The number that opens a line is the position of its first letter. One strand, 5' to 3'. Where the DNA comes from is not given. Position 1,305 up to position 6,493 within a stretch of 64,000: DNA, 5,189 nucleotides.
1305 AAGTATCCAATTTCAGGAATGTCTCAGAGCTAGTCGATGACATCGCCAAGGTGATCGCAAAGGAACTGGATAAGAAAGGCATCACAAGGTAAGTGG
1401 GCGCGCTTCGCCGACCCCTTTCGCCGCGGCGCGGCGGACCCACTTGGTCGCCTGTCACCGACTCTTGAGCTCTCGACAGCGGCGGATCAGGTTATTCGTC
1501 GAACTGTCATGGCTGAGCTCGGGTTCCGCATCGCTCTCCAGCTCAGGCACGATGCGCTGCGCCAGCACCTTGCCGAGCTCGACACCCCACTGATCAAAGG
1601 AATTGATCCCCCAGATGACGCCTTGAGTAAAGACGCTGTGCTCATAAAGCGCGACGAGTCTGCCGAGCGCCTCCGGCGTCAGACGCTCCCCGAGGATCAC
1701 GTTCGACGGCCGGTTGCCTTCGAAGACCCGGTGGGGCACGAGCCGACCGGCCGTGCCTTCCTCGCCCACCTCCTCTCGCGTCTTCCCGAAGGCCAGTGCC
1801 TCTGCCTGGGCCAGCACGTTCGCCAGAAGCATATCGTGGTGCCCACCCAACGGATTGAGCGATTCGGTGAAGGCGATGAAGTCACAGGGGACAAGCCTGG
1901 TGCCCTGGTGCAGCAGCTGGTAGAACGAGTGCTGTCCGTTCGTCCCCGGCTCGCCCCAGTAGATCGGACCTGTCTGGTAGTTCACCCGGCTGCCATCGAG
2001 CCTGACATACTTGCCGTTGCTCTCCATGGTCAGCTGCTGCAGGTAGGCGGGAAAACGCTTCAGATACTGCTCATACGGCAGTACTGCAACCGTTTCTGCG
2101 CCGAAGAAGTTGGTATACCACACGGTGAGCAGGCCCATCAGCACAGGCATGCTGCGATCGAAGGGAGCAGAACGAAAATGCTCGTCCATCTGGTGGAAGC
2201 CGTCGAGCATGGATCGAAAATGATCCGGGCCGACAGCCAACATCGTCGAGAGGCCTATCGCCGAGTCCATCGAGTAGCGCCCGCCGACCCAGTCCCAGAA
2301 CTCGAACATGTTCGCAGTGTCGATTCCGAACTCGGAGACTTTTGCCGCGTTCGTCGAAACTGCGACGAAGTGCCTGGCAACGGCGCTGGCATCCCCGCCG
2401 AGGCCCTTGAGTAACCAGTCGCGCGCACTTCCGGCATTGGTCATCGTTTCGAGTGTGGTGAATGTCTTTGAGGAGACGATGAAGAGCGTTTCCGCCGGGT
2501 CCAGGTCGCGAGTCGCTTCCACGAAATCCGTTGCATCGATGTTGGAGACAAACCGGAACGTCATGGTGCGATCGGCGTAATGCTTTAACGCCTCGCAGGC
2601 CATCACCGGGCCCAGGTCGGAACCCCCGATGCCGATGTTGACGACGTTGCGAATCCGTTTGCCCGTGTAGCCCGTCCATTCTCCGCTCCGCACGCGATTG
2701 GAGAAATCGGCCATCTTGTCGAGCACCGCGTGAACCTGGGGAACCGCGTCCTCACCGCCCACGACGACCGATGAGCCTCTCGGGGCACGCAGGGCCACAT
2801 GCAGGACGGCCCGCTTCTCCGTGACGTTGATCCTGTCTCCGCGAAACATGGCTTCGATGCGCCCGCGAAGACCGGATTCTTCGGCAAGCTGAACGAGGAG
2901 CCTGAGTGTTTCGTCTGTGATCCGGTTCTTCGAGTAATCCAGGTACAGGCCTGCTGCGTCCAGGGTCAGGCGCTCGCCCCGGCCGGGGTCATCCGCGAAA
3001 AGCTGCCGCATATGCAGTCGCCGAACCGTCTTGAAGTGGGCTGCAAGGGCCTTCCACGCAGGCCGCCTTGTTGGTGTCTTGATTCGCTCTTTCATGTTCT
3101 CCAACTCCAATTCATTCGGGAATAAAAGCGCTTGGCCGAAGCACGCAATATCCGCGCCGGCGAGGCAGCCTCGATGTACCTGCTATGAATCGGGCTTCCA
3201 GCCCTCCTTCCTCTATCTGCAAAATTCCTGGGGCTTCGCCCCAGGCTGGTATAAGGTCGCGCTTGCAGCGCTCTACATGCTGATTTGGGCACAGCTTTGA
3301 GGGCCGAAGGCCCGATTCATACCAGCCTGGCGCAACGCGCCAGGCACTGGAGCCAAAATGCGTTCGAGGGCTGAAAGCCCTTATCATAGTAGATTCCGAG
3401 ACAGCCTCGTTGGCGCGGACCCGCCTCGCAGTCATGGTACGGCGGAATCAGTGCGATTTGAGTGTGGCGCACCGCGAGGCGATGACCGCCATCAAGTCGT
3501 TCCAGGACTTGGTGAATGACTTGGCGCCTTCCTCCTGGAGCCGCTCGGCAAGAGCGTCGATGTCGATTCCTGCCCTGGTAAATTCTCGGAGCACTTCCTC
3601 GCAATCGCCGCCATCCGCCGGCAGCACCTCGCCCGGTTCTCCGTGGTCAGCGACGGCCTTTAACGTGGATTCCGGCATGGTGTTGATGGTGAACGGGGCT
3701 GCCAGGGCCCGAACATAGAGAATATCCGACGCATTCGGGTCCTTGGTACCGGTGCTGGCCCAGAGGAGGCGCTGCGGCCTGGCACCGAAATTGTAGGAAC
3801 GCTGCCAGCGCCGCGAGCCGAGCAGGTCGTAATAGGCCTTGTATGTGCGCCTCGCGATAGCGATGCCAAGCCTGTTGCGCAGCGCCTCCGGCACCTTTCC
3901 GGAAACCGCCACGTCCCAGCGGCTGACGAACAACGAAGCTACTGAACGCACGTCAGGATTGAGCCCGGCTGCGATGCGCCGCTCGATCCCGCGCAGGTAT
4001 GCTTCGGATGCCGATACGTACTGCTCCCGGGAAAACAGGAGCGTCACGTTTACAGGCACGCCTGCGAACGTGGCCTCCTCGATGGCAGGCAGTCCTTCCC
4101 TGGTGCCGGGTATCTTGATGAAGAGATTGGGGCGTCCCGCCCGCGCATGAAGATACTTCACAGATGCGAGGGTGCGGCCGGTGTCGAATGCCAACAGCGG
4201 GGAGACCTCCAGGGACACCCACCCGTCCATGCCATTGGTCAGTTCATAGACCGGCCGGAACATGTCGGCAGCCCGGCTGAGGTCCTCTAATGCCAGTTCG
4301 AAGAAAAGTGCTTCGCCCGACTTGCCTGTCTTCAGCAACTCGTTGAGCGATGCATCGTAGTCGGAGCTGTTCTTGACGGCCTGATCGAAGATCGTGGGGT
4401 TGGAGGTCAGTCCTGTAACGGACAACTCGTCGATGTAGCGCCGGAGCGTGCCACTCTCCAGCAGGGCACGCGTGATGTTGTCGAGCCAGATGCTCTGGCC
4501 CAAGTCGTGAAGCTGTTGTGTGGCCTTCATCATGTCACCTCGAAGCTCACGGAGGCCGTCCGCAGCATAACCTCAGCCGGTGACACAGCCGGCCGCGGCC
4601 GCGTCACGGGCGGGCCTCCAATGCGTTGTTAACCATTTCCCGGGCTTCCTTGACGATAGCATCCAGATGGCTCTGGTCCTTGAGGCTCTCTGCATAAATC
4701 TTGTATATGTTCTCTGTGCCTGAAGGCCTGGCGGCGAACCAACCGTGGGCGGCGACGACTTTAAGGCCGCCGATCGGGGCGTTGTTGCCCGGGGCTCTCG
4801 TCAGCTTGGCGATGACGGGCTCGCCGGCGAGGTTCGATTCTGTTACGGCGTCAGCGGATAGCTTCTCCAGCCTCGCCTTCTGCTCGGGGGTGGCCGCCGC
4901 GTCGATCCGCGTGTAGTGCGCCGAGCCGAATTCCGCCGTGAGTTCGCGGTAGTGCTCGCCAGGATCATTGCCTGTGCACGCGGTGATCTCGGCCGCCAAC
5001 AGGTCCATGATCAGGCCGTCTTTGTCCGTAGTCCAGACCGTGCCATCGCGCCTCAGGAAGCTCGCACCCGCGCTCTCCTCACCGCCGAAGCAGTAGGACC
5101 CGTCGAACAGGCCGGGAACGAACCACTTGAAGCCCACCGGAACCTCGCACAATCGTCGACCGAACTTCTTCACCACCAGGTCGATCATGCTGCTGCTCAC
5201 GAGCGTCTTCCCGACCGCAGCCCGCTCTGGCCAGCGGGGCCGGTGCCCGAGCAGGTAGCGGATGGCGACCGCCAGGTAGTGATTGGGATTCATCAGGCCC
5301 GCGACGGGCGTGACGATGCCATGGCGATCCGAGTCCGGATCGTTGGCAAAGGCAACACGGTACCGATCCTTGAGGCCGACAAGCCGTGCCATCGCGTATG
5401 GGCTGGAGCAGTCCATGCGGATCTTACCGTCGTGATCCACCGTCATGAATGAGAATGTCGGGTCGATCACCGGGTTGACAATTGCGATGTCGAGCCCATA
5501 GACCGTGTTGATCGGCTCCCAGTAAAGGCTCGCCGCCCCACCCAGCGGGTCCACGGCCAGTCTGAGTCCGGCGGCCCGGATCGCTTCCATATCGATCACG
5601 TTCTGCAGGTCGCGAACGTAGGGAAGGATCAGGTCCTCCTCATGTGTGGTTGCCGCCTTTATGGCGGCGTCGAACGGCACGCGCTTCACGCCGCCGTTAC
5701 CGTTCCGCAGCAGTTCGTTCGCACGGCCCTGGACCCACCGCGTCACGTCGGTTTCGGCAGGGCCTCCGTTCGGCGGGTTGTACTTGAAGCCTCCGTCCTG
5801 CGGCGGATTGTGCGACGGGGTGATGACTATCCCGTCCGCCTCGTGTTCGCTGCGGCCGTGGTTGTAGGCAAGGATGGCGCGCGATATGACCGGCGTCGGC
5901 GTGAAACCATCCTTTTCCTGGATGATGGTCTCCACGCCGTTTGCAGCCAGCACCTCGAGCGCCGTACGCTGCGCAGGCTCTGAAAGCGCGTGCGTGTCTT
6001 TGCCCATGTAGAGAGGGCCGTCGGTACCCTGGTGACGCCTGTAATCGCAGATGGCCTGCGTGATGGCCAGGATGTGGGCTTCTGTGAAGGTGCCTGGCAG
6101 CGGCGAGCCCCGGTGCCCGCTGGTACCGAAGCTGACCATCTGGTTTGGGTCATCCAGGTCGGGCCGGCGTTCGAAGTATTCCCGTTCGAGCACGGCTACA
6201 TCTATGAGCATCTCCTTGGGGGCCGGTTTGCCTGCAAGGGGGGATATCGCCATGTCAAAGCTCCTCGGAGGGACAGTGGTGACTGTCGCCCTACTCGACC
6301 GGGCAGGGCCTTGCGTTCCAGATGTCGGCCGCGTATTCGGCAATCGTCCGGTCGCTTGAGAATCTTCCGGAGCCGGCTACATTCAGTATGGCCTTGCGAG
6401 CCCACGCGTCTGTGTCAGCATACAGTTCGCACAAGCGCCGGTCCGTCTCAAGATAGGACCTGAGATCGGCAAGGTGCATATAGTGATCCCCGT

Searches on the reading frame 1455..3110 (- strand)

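Call 22: search_protein_families(library=pfam, max_evalue=0.01, proteins=[window:1455-3110:-])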
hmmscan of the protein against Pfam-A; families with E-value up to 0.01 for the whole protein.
window:1455-3110:- (551 aa): 1 family
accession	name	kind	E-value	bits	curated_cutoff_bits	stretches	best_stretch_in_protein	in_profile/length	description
PF00342.24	PGI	-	9.4e-222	737.3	22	1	58-542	1-486/486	Phosphoglucose isomerase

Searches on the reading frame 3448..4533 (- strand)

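Call 22: search_protein_families(library=pfam, max_evalue=0.01, proteins=[window:3448-4533:-])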
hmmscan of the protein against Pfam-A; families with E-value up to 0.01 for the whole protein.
window:3448-4533:- (361 aa): 1 family
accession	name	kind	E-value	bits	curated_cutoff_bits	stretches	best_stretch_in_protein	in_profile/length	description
PF00923.25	TAL_FSA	-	1.2e-73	248.4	27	1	15-349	1-283/285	Transaldolase/Fructose-6-phosphate aldolase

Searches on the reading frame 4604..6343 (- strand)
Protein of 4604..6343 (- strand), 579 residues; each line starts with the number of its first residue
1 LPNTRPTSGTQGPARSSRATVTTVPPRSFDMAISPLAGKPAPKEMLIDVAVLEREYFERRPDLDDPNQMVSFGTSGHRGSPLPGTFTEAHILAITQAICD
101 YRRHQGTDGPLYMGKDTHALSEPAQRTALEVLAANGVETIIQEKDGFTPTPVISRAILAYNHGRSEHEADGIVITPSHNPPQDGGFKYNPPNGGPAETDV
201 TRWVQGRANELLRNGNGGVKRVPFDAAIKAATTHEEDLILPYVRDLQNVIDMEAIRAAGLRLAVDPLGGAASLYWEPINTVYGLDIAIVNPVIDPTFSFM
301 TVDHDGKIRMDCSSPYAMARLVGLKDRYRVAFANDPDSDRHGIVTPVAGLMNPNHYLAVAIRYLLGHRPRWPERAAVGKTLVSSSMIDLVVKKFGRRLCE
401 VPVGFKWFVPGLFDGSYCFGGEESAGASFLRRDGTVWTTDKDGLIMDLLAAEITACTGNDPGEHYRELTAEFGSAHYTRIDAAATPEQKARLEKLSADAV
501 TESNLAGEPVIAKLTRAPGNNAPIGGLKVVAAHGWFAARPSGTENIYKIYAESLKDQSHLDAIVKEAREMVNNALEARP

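Call 22: search_protein_families(library=pfam, max_evalue=0.01, proteins=[window:4604-6343:-])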
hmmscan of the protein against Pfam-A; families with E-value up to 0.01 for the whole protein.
window:4604-6343:- (579 aa): 4 families
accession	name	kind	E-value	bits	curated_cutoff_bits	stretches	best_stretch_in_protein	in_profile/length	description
PF02878.22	PGM_PMM_I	-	5.7e-32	110.7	22.5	1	71-210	3-133/138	Phosphoglucomutase/phosphomannomutase, alpha/beta/alpha domain I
PF02880.22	PGM_PMM_III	-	4.3e-27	95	20.7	1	352-471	1-114/115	Phosphoglucomutase/phosphomannomutase, alpha/beta/alpha domain III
PF02879.22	PGM_PMM_II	-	3e-11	44.2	29.3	1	241-345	2-100/103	Phosphoglucomutase/phosphomannomutase, alpha/beta/alpha domain II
PF00408.26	PGM_PMM_IV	-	2.2e-06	28.1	23.1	1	517-569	21-67/68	Phosphoglucomutase/phosphomannomutase, C-terminal domain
